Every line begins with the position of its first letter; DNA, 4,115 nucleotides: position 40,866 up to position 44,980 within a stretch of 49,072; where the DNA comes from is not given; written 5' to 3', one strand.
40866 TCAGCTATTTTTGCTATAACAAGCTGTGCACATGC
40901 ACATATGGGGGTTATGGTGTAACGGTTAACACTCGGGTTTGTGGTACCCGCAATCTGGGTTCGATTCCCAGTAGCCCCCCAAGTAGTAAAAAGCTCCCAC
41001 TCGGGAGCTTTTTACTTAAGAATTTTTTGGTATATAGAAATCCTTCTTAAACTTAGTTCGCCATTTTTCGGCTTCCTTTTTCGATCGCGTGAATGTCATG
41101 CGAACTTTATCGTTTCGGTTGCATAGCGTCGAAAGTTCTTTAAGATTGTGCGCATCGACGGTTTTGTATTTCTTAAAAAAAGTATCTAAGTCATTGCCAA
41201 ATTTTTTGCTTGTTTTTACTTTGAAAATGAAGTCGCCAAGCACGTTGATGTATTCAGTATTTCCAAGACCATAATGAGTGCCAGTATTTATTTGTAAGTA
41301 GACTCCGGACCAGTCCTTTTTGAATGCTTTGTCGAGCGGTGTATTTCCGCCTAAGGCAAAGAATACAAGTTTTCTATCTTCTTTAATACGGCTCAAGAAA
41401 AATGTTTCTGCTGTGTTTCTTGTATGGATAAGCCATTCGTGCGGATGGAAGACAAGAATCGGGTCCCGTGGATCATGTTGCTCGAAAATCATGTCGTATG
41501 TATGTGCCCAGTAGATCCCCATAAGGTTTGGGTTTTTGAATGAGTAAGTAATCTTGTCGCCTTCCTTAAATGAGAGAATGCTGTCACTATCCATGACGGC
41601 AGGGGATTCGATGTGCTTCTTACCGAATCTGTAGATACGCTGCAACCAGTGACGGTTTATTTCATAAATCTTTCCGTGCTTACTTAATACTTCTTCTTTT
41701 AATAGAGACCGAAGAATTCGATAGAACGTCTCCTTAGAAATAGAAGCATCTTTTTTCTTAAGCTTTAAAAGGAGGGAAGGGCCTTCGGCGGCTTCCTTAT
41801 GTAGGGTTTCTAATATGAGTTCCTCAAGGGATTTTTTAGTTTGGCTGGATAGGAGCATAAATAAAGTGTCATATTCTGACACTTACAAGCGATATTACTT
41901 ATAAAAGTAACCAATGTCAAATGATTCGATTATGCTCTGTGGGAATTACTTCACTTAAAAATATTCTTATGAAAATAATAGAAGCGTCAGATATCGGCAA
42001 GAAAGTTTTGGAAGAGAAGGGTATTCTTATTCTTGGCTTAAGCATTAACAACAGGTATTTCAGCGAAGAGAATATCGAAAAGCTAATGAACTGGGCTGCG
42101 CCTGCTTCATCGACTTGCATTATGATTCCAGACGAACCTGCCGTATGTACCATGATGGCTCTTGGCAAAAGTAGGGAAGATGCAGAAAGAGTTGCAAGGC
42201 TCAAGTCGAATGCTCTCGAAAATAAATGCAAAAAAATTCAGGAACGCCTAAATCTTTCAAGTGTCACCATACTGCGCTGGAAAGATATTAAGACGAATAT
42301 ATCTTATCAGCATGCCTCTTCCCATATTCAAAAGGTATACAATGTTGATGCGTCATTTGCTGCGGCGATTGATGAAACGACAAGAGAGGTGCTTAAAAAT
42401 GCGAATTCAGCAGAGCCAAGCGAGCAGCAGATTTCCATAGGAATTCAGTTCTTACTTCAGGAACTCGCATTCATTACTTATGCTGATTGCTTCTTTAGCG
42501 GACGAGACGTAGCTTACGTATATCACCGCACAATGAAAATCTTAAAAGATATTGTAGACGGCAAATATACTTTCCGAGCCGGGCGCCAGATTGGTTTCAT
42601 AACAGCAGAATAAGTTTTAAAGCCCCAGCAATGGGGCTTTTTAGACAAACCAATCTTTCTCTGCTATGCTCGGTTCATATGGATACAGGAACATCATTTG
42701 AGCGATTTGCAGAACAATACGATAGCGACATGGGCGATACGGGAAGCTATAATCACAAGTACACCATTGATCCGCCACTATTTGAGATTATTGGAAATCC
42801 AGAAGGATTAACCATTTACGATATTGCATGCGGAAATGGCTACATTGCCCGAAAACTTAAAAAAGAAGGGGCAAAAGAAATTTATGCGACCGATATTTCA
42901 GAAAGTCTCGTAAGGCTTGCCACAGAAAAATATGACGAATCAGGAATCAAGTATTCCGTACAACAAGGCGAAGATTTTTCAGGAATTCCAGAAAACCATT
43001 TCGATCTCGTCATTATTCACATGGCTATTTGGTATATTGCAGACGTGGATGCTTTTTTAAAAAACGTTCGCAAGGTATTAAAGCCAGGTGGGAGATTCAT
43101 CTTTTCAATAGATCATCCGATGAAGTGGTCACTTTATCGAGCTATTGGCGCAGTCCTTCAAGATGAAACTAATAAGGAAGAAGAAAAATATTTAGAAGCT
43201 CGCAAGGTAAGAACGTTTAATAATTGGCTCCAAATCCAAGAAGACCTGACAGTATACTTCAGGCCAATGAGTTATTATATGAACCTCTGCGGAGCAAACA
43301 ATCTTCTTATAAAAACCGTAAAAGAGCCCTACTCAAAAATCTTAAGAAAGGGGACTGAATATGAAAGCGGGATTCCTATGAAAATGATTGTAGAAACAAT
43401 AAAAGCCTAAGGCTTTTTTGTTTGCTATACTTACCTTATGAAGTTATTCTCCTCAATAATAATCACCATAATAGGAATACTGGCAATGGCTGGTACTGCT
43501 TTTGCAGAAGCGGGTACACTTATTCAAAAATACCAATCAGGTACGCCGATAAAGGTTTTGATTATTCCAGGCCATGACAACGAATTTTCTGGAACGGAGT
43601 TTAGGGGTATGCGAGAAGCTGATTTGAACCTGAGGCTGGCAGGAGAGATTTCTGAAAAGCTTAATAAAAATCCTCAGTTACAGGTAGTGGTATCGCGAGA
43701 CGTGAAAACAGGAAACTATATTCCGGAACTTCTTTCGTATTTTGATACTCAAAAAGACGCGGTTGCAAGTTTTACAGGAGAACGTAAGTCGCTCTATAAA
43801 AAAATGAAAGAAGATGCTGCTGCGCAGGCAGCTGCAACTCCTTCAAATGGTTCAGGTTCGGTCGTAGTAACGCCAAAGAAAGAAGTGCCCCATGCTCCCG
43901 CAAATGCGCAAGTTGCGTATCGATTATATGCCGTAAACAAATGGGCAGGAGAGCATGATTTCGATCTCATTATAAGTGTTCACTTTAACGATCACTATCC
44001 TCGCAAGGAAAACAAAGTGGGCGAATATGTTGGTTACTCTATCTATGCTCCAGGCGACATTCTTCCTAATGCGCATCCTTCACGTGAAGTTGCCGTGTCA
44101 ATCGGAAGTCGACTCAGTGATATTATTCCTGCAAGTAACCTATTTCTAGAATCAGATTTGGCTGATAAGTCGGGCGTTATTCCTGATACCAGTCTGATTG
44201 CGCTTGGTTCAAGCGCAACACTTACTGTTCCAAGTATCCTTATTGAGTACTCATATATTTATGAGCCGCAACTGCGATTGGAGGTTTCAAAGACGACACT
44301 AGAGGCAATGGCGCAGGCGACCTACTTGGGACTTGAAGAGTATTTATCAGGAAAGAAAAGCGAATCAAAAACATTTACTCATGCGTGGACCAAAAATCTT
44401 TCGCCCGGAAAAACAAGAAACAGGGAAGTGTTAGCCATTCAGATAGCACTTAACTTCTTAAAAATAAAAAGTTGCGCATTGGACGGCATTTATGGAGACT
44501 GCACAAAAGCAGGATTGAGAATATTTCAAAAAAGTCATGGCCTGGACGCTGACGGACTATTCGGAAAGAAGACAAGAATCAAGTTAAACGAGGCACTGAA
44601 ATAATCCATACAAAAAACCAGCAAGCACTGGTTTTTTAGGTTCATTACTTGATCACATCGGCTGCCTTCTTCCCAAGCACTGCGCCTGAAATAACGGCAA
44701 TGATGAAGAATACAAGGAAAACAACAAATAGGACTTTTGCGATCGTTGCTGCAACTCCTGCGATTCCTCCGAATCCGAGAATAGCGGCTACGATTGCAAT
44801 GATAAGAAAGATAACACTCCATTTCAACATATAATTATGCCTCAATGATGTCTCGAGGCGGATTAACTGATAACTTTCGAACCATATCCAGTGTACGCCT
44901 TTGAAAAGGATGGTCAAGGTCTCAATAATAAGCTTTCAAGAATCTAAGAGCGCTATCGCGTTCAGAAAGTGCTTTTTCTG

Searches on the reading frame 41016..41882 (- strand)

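Call 3: search_protein_families(library=pfam, proteins=[window:41016-41882:-], max_evalue=0.1)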
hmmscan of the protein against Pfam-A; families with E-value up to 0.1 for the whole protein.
window:41016-41882:- (288 aa): 4 families
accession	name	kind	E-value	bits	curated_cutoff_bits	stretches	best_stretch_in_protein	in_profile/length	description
PF01475.25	FUR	-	0.013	16.1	23.1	1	24-70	14-63/121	Ferric uptake regulator family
PF13833.12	EF-hand_8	-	0.045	13.9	28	0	45-68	2-24/54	EF-hand domain pair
PF17540.7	DUF5457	-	0.057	14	25.2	0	14-79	1-70/89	Family of unknown function (DUF5457)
PF25213.1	HVO_A0261_N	-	0.071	13.4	35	0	44-75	32-63/86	HVO_A0261 N-terminal domain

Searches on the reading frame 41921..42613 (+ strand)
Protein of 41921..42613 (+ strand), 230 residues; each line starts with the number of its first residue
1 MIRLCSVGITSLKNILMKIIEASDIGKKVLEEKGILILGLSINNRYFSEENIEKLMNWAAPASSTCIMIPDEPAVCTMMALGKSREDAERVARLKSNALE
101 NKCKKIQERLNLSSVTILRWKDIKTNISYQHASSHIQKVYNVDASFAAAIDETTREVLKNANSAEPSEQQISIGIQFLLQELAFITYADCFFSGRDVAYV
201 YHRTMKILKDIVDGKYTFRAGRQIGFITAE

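Call 3: search_protein_families(library=pfam, proteins=[window:41921-42613:+], max_evalue=0.1)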
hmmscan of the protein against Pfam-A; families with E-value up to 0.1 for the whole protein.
window:41921-42613:+ (230 aa): 2 families
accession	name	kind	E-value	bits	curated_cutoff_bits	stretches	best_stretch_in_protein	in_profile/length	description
PF16715.11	CDPS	-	6.9e-26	91.8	27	1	28-227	12-216/220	Cyclodipeptide synthase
PF10668.15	Phage_terminase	-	0.093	12.9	22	1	99-123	21-45/67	Phage terminase small subunit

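Call 4: search_protein_families(library=ncbifam, proteins=[window:41921-42613:+], max_evalue=0.1)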
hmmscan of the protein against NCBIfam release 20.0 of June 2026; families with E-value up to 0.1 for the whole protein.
window:41921-42613:+ (230 aa): 3 families
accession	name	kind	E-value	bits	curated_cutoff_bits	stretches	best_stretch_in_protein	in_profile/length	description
TIGR04539.1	tRNA_cyclodipep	subfamily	2.7e-39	135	45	1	27-228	11-217/220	tRNA-dependent cyclodipeptide synthase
NF052540.1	CydityrSynMycb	equivalog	8.4e-08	32.1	300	1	31-207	17-198/223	cyclodityrosine synthase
NF052445.1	RespRegMctR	equivalog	0.0021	17.5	300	1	41-118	119-195/205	two-component system response regulator MctR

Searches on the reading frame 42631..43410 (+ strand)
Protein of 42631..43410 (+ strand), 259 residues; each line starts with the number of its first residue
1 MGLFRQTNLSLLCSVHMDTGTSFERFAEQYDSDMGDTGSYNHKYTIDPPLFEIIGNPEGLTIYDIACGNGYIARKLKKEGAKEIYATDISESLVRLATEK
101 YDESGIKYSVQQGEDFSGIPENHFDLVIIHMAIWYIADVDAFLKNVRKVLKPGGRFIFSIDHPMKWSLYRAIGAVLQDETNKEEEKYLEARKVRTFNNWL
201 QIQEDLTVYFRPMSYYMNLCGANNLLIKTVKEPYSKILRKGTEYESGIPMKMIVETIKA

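Call 3: search_protein_families(library=pfam, proteins=[window:42631-43410:+], max_evalue=0.1)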
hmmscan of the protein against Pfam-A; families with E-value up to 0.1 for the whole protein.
window:42631-43410:+ (259 aa): 21 families
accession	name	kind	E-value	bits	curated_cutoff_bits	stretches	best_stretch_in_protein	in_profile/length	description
PF08241.18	Methyltransf_11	-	7.3e-21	75.1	21.2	1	64-158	2-95/95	Methyltransferase domain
PF13649.12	Methyltransf_25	-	3.5e-18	66.5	27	1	62-154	1-97/97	Methyltransferase domain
PF13847.12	Methyltransf_31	-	1.1e-17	64.4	27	1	58-180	3-127/145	Methyltransferase domain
PF08242.18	Methyltransf_12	-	2.7e-15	57.3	30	1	64-156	2-98/98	Methyltransferase domain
PF01209.24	Ubie_methyltran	-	3.1e-13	50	20.1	1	23-157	13-150/233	ubiE/COQ5 methyltransferase family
PF13489.12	Methyltransf_23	-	8.2e-11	42.3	27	1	56-160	20-118/164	Methyltransferase domain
PF05175.20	MTS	-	7.2e-09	35.9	23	1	58-165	31-145/170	Methyltransferase small domain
PF06325.19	PrmA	-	4.1e-06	26.9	22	1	60-159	163-259/296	Ribosomal protein L11 methyltransferase (PrmA)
PF03291.22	mRNA_G-N7_MeTrfase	-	6.6e-06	25.9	26.6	1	59-160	62-182/315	mRNA (guanine-N(7))-methyltransferase domain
PF05219.18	DREV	-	0.00017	21.3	26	1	59-166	95-194/265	DREV methyltransferase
PF02353.26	CMAS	-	0.00029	20.7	27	1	57-158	61-164/273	Mycolic acid cyclopropane synthetase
PF11599.14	AviRa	-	0.0006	19.8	25.7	1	58-99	51-95/232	RRNA methyltransferase AviRa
PF12847.13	Methyltransf_18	-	0.0014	19.1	27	1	58-129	14-88/151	Methyltransferase domain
PF13679.12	Methyltransf_32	-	0.0016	18.8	27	1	55-107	22-79/143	Methyltransferase domain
PF05401.17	NodS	-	0.01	16.1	24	1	63-160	48-146/201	Nodulation protein S (NodS)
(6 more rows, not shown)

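Call 4: search_protein_families(library=ncbifam, proteins=[window:42631-43410:+], max_evalue=0.1)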
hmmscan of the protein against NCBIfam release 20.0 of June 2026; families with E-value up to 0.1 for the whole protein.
window:42631-43410:+ (259 aa): 55 families (the best 25 are shown)
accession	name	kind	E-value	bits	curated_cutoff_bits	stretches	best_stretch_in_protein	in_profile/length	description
TIGR02072.1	BioC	equivalog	1.6e-14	54.3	184.95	1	59-167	35-141/244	malonyl-ACP O-methyltransferase BioC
TIGR01934.1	MenG_MenH_UbiE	subfamily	3e-14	52.9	158.35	1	23-157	5-140/223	ubiquinone/menaquinone biosynthesis methyltransferase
TIGR01983.1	UbiG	equivalog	1.6e-13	50.5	102.95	1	56-159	47-152/228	bifunctional 2-polyprenyl-6-hydroxyphenol methylase/3-demethylubiquinol 3-O-methyltransferase UbiG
NF001240.0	PRK00216.1-1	equivalog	2.7e-13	49.6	378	1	55-157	60-167/251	bifunctional demethylmenaquinone methyltransferase/2-methoxy-6-polyprenyl-1,4-benzoquinol methylase UbiE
NF001244.0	PRK00216.1-5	equivalog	7.7e-12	45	216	1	23-157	14-152/236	bifunctional demethylmenaquinone methyltransferase/2-methoxy-6-polyprenyl-1,4-benzoquinol methylase UbiE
NF043040.1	corrin_prot_MT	hypoth_equivalog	2.7e-10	40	180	1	24-157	9-146/216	corrinoid protein-associated methyltransferase CpaM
NF001242.0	PRK00216.1-3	equivalog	4e-10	39.5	351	1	23-157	34-174/258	bifunctional demethylmenaquinone methyltransferase/2-methoxy-6-polyprenyl-1,4-benzoquinol methylase UbiE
NF045667.1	MTase_DVU1556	equivalog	1.5e-09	37.7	155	1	52-159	16-120/213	DVU_1556 family methyltransferase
TIGR02021.1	BchM-ChlM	equivalog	1.9e-09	37.3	158.9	1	50-151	44-148/218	magnesium protoporphyrin IX methyltransferase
NF001241.0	PRK00216.1-2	equivalog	3.1e-09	36.8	327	1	52-161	45-150/231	demethylmenaquinone methyltransferase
NF041820.1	daptide_MTase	equivalog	2.6e-08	33.6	175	1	57-167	36-151/243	daptide-type RiPP biosynthesis methyltransferase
NF007610.0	PRK10258.1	equivalog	3.2e-08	33.2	342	1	50-160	34-140/251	malonyl-ACP O-methyltransferase BioC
NF008264.0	PRK11036.1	equivalog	5e-08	32.7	366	1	57-155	43-144/261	tRNA uridine 5-oxyacetic acid(34) methyltransferase CmoM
NF001243.0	PRK00216.1-4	equivalog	5.6e-08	32.4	235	1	22-157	12-150/237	demethylmenaquinone methyltransferase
NF052510.1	methyltran_MpqE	exception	6.4e-08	32.3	335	1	57-157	45-150/234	methyl-plastoquinone biosynthesis methyltransferase MpqE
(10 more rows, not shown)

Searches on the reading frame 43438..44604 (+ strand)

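Call 3: search_protein_families(library=pfam, proteins=[window:43438-44604:+], max_evalue=0.1)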
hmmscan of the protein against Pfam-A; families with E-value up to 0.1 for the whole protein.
window:43438-44604:+ (388 aa): 2 families
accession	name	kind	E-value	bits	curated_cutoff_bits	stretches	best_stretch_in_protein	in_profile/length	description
PF01520.23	Amidase_3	-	1.2e-10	42.1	27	2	40-90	1-51/174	N-acetylmuramoyl-L-alanine amidase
PF01471.23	PG_binding_1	-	2.5e-08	34.4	23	1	329-382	3-56/57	Putative peptidoglycan binding domain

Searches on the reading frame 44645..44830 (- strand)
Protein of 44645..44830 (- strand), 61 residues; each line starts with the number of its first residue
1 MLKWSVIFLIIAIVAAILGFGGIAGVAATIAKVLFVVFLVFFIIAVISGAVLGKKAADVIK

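Call 3: search_protein_families(library=pfam, proteins=[window:44645-44830:-], max_evalue=0.1)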
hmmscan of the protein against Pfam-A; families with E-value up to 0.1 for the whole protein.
window:44645-44830:- (61 aa): 2 families
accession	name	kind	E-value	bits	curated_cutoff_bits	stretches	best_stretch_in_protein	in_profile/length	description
PF07043.18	DUF1328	-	8.8e-15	55.2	27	1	6-44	1-39/39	Protein of unknown function (DUF1328)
PF09221.15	Bacteriocin_IId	-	0.005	17.5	23.6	1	2-33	19-50/67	Bacteriocin class IId cyclical uberolysin-like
